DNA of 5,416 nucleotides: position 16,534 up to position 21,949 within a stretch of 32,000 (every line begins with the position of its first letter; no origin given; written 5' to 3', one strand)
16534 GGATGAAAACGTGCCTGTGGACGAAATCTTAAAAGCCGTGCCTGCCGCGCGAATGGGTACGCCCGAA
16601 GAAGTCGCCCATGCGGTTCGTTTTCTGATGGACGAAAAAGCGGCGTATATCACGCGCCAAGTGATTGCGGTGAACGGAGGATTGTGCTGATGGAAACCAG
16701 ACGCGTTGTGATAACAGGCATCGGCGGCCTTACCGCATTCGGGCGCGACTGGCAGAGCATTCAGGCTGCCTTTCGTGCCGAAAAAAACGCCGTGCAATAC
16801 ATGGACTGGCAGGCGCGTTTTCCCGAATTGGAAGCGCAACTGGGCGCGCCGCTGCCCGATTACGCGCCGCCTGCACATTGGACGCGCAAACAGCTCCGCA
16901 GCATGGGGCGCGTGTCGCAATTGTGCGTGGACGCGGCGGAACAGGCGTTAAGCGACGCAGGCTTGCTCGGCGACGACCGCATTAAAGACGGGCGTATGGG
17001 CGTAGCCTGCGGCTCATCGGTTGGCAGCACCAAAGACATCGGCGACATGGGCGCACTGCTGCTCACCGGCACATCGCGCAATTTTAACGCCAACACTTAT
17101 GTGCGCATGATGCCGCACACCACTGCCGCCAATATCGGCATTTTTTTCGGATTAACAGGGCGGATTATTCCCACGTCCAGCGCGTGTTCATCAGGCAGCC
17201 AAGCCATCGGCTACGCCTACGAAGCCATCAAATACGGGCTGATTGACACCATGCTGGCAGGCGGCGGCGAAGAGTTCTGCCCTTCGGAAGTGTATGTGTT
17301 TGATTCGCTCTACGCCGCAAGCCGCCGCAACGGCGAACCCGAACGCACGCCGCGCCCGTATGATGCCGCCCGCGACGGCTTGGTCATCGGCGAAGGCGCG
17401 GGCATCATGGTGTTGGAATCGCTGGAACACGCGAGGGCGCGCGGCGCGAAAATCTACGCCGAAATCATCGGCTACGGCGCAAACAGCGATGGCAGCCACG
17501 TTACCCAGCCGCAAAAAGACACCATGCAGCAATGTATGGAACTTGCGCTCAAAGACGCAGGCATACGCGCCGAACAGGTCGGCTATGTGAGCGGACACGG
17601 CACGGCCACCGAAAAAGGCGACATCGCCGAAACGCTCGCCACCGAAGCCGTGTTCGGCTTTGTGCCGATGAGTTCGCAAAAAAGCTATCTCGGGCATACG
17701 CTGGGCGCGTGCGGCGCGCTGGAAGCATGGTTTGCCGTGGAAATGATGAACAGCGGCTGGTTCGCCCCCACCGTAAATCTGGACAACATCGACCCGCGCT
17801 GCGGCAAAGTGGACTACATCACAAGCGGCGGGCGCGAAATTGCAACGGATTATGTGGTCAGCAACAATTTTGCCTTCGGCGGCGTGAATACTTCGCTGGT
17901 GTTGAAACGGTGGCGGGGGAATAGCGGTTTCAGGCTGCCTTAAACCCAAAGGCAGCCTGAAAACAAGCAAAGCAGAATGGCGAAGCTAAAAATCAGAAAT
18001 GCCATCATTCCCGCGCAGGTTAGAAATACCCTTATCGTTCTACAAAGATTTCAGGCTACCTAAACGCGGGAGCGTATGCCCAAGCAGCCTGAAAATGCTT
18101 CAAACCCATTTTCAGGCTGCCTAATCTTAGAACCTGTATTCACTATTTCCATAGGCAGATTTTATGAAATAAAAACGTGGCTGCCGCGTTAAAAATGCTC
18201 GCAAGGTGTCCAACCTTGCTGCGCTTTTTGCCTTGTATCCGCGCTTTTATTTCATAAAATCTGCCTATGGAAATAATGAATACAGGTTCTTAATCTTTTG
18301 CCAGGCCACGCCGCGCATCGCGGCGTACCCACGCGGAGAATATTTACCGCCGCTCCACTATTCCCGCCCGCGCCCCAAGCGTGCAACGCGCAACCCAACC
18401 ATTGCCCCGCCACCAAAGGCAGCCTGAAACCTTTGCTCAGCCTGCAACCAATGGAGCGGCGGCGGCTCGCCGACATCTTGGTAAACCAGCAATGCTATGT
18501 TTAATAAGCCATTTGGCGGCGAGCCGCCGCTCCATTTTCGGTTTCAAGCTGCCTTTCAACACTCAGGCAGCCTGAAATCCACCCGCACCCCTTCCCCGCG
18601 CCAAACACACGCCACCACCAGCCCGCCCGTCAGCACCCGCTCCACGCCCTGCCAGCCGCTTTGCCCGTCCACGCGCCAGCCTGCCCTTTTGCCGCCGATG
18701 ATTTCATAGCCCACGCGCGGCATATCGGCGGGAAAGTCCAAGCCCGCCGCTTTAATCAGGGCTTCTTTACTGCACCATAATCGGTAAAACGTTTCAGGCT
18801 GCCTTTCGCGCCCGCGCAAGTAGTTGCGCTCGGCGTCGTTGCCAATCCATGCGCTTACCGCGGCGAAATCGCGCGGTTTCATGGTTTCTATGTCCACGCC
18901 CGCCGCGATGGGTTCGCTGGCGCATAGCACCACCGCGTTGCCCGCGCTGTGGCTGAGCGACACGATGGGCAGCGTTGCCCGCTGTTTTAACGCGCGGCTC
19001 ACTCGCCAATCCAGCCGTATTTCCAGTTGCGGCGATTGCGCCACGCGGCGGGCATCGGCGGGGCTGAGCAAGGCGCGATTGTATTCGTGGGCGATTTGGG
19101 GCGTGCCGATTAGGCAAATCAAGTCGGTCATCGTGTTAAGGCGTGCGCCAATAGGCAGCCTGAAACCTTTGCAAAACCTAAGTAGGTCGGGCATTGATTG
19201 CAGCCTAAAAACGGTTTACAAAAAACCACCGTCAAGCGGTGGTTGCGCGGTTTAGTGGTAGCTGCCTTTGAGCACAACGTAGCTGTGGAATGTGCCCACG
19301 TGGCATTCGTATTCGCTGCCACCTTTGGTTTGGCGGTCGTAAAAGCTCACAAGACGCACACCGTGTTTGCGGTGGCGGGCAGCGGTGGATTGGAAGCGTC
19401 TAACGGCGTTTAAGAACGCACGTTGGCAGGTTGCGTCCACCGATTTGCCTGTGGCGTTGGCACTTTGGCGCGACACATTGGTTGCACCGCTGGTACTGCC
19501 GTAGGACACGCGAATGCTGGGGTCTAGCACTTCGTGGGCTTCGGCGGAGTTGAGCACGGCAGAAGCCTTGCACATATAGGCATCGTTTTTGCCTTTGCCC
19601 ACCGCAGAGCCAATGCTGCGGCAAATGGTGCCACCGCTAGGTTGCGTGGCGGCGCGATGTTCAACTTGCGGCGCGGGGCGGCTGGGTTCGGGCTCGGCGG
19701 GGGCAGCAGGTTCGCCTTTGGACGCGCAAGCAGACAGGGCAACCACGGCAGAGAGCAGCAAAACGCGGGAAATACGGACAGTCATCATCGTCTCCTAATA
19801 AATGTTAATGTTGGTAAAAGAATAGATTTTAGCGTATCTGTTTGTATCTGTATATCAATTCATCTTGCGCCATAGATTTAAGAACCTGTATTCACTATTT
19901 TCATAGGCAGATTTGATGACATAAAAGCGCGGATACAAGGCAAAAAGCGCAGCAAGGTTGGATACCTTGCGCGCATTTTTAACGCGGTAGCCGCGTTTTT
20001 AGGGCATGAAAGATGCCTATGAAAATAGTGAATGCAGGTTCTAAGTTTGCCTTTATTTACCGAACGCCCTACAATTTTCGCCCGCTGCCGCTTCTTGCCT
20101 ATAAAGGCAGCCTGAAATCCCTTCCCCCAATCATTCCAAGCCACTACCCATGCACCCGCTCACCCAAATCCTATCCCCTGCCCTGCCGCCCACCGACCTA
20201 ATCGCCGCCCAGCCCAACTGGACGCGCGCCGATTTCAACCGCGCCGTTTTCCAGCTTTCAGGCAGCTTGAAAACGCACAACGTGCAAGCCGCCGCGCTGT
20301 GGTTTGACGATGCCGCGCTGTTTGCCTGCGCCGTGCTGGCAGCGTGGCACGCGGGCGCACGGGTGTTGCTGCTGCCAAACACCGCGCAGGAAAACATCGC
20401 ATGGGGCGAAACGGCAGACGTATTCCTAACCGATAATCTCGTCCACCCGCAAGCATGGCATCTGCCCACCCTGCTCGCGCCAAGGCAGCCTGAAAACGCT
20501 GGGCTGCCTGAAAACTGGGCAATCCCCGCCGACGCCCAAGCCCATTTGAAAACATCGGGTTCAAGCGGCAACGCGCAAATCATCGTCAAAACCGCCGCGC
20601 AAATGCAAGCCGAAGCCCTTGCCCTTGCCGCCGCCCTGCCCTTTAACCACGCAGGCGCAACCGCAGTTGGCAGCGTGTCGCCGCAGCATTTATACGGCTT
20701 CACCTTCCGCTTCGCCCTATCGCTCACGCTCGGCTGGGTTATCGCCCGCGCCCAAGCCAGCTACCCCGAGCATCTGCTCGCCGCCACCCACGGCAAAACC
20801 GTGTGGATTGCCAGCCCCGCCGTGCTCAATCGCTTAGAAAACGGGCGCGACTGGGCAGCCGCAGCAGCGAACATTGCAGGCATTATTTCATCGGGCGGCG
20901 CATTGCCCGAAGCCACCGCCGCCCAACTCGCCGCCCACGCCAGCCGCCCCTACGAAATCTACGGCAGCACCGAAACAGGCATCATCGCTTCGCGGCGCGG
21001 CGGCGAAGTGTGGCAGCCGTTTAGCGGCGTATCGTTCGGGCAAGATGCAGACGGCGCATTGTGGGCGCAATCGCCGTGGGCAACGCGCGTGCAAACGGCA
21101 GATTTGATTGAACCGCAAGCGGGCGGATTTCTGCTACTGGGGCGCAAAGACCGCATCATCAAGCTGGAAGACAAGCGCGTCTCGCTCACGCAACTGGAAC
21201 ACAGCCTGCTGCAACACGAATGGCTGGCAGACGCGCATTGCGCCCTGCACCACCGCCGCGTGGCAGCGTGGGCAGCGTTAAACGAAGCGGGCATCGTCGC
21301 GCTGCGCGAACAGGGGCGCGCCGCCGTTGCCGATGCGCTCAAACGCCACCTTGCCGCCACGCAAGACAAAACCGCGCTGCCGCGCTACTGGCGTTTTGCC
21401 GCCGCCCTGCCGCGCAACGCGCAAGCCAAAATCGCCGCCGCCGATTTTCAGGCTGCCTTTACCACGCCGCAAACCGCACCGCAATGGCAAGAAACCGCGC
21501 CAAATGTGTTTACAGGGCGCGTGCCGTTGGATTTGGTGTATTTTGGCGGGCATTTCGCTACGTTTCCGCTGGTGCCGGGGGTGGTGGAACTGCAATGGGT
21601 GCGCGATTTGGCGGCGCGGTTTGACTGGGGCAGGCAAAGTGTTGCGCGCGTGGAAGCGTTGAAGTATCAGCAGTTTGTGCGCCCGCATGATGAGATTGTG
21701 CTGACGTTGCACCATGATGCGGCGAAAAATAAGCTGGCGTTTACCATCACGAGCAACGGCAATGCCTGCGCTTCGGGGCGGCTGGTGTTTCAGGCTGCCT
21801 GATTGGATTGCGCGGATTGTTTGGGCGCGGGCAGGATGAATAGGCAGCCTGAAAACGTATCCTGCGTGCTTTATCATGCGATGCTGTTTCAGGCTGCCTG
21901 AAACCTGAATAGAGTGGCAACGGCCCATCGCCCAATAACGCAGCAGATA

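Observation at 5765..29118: Complete aryl-polyene type II PKS cluster joined to darA/darB, predicting a flexirubin/arcuflavin-like APE-DAR pigment in a Kingella-like oral Neisseriaceae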

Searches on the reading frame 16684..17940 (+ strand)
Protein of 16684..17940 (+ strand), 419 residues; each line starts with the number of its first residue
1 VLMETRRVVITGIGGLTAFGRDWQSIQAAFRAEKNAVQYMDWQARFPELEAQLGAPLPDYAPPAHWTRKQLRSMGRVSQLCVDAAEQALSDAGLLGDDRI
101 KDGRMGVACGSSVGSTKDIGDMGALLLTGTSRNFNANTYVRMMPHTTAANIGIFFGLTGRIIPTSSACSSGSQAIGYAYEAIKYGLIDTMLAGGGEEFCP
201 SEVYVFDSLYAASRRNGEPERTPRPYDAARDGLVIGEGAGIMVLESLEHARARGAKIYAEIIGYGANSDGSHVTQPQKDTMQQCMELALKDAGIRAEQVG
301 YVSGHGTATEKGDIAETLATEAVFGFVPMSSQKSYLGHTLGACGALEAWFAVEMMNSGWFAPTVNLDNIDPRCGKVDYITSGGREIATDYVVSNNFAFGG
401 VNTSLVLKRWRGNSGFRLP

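Call 4: search_protein_families(library=pfam, proteins=[window:16684-17940:+], max_evalue=0.01)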
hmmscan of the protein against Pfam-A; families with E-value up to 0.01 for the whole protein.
window:16684-17940:+ (419 aa): 3 families
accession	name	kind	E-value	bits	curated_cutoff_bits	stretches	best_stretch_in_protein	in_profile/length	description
PF00109.32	ketoacyl-synt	-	4.4e-39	135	20.8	1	6-250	2-252/252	Beta-ketoacyl synthase, N-terminal domain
PF02801.28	Ketoacyl-synt_C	-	7.1e-28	97.5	20.8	1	258-366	1-118/119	Beta-ketoacyl synthase, C-terminal domain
PF00108.29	Thiolase_N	-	2.9e-05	24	26.4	1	166-199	83-116/260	Thiolase, N-terminal domain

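Call 9: search_protein_families(library=ncbifam, proteins=[window:16684-17940:+], max_evalue=0.001)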
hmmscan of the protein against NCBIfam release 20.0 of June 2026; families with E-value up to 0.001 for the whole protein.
window:16684-17940:+ (419 aa): 23 families
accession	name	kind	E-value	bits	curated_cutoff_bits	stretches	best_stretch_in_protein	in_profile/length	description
NF006587.0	PRK09116.1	equivalog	9.5e-213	706.4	470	1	5-411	1-408/408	beta-ketoacyl-ACP synthase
TIGR03150.1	fabF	equivalog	1.8e-108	362.9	493.75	1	6-408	1-407/407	beta-ketoacyl-ACP synthase II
NF005589.0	PRK07314.1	subfamily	5.8e-107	358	387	1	3-410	1-412/413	beta-ketoacyl-ACP synthase II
NF004970.0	PRK06333.1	subfamily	5.6e-89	298.9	525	1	3-411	1-423/424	beta-ketoacyl-ACP synthase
NF005935.0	PRK07967.1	equivalog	9.1e-85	284.9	630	1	6-411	2-405/406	beta-ketoacyl-ACP synthase I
NF006274.0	PRK08439.1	equivalog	2.3e-82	277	621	1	6-409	2-405/406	beta-ketoacyl-ACP synthase II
NF006434.0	PRK08722.1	equivalog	1e-75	255.2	759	1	3-409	1-413/414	beta-ketoacyl-ACP synthase II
NF006618.0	PRK09185.1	subfamily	2.2e-64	217.9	407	1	6-409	3-392/394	beta-ketoacyl-ACP synthase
NF005916.1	PRK07910.1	equivalog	9.1e-63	212.6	560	1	7-408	13-416/418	KasA/KasB family beta-ketoacyl-ACP synthase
NF005076.0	PRK06501.1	equivalog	2.3e-61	208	629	1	127-408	134-421/425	beta-ketoacyl-ACP synthase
NF005490.0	PRK07103.1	equivalog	3.8e-59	200.8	445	1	4-409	2-412/414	polyketide beta-ketoacyl:acyl carrier protein synthase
NF058662.1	cispenta_AmcF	equivalog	2.5e-52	178.1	325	1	8-408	2-368/369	cispentacin biosynthesis acyltransferase subunit AmcF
NF004618.0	PRK05952.1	equivalog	1.4e-50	172.3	455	1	7-409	3-382/384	beta-ketoacyl-ACP synthase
NF045894.1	PKS_plus_SDR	equivalog_domain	6.3e-29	100.3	1740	1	130-371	135-381/1515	type I polyketide synthase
NF040607.1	mycolic_Pks13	equivalog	4.6e-22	77.4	2100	1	100-366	210-475/1680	polyketide synthase Pks13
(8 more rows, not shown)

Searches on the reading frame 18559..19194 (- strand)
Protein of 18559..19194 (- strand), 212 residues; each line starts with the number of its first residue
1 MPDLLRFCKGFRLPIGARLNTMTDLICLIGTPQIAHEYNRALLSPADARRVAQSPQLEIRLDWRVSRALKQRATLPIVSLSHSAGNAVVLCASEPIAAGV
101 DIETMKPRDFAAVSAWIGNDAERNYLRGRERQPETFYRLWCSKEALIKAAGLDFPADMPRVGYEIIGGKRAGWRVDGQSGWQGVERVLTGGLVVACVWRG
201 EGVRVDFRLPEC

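Call 4: search_protein_families(library=pfam, proteins=[window:18559-19194:-], max_evalue=0.01)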
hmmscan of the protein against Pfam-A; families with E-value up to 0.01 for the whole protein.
window:18559-19194:- (212 aa): 1 family
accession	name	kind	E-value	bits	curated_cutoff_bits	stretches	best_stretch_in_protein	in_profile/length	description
PF01648.25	ACPS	-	8.1e-10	39.2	25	1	99-157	3-70/111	4'-phosphopantetheinyl transferase superfamily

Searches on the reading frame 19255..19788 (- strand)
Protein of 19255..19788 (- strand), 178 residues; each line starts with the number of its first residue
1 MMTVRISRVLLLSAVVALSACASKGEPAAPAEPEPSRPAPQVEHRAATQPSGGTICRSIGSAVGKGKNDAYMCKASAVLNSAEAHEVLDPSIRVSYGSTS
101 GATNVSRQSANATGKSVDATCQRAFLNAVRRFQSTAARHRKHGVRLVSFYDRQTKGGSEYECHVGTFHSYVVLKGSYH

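Call 4: search_protein_families(library=pfam, proteins=[window:19255-19788:-], max_evalue=0.01)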
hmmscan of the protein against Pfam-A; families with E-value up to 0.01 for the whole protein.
window:19255-19788:- (178 aa): 0 families

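Call 10: search_protein_families(library=ncbifam, proteins=[window:19255-19788:-], max_evalue=0.001)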
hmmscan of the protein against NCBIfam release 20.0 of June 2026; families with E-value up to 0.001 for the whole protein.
window:19255-19788:- (178 aa): 0 families

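Call 37: search_protein_families(library=pfam, proteins=[window:19255-19788:-], max_evalue=1)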
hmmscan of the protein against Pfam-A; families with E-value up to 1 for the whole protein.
window:19255-19788:- (178 aa): 1 family
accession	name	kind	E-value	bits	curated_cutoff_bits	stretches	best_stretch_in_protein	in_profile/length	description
PF02888.21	CaMBD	-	0.15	12.5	25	1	115-142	34-61/75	Calmodulin binding domain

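Call 58: search_protein_families(library=padloc, proteins=[window:19255-19788:-], max_evalue=0.01)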
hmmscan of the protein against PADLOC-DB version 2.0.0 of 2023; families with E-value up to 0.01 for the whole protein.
window:19255-19788:- (178 aa): 0 families

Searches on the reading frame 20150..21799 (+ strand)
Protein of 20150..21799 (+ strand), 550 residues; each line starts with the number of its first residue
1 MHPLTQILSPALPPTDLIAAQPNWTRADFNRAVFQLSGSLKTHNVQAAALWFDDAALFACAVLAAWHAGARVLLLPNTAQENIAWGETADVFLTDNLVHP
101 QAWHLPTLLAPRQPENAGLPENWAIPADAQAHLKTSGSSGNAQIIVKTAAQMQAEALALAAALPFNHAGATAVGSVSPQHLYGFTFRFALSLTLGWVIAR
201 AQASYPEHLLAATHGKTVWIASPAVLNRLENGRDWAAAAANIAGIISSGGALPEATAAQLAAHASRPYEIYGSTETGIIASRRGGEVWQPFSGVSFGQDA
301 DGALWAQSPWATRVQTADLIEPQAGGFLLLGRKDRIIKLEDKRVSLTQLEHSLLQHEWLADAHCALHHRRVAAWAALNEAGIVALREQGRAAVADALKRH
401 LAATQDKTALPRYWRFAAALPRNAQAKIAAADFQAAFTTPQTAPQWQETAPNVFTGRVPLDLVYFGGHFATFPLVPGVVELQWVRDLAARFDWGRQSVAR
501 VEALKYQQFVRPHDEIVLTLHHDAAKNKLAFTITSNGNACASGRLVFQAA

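Call 4: search_protein_families(library=pfam, proteins=[window:20150-21799:+], max_evalue=0.01)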
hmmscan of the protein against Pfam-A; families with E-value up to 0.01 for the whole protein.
window:20150-21799:+ (550 aa): 3 families
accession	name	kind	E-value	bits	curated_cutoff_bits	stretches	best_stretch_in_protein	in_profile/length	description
PF00501.34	AMP-binding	-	1.2e-11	44.4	29.9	1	26-281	24-329/384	AMP-binding enzyme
PF22818.2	ApeI-like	-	1.3e-07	32.4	28.5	1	460-532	24-96/119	ApeI dehydratase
PF07977.19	FabA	-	3.3e-05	24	23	1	458-549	33-137/138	FabA-like domain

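Call 9: search_protein_families(library=ncbifam, proteins=[window:20150-21799:+], max_evalue=0.001)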
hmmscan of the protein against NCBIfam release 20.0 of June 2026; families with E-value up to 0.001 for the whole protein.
window:20150-21799:+ (550 aa): 15 families
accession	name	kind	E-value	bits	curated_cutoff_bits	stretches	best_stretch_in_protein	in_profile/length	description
TIGR02372.1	4_coum_CoA_lig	equivalog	1.8e-24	86.2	334.7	1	128-428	96-385/386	4-coumarate--CoA ligase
TIGR01733.1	AA-adenyl-dom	subfamily_domain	6.5e-13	48.2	317.4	1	29-281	5-278/409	amino acid adenylation domain-containing protein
TIGR03098.1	ligase_PEP_1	hypoth_equivalog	2.4e-12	46.1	592.35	2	317-431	401-512/517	acyl-CoA ligase (AMP-forming), exosortase A system-associated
NF004837.0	PRK06187.1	subfamily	2.3e-09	36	476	1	315-432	403-517/531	long-chain-fatty-acid--CoA ligase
NF005858.0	PRK07787.1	subfamily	4.3e-09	35.3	575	1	25-293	28-302/471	acyl-CoA synthetase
NF004808.0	PRK06155.1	equivalog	1.7e-07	29.9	722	1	324-449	413-531/542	ATP-dependent acyl-CoA ligase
TIGR01923.1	menE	equivalog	3.2e-06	26.3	330.15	1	27-276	3-260/442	o-succinylbenzoate--CoA ligase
NF006167.0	PRK08308.1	equivalog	1.4e-05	24.2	513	1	134-362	108-342/414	acyl-CoA synthetase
NF006181.0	PRK08314.1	subfamily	6.3e-05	21.4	705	0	134-276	211-356/563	long-chain-fatty-acid--CoA ligase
NF005877.1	PRK07824.1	equivalog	8.8e-05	21.7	345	1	314-435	243-360/362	o-succinylbenzoate--CoA ligase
NF045728.1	glycosyl_F510_1955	equivalog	0.00031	20.1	175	1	208-293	96-175/246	F510_1955 family glycosylhydrolase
NF005660.0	PRK07445.1-2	equivalog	0.00039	19.3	525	0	314-438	272-391/397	O-succinylbenzoic acid--CoA ligase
TIGR02188.1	Ac_CoA_lig_AcsA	equivalog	0.00047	18.5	724.95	1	323-428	491-596/629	acetate--CoA ligase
NF001208.0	PRK00174.1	subfamily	0.00072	18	657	0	323-428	507-611/649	acetate--CoA ligase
NF006572.0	PRK09088.1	equivalog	0.00093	18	696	0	315-436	369-486/491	acyl-CoA synthetase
